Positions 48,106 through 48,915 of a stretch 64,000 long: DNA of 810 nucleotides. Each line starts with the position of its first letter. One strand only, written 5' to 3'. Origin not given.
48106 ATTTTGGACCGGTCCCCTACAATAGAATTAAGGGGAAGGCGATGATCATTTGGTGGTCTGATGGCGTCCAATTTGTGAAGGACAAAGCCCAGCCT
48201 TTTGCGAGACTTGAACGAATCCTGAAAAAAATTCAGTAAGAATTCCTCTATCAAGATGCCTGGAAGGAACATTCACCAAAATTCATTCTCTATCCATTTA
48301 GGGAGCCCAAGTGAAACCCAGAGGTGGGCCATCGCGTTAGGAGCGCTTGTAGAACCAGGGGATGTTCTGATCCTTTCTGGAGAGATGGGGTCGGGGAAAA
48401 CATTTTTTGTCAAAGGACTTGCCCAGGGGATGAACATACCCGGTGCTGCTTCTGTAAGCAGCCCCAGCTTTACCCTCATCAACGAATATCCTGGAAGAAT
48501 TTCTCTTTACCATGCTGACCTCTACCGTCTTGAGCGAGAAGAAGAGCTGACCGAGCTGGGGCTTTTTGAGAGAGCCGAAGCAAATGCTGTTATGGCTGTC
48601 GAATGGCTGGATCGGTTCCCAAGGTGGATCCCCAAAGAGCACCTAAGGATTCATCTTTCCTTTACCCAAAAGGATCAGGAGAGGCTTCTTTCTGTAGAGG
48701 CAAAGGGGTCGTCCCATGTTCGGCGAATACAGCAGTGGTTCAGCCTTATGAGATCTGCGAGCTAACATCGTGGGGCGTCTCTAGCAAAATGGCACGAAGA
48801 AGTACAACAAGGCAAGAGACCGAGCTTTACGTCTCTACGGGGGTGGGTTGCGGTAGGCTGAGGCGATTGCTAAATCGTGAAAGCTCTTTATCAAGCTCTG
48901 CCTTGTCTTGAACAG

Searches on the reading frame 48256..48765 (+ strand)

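Call 13: search_protein_families(library=pfam, proteins=[window:48256-48765:+])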
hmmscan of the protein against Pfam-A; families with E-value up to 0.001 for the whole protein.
window:48256-48765:+ (169 aa): 1 family
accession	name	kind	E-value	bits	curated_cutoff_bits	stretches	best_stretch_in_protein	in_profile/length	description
PF02367.23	TsaE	-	4.9e-35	120.7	26.6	1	17-140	3-124/128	Threonylcarbamoyl adenosine biosynthesis protein TsaE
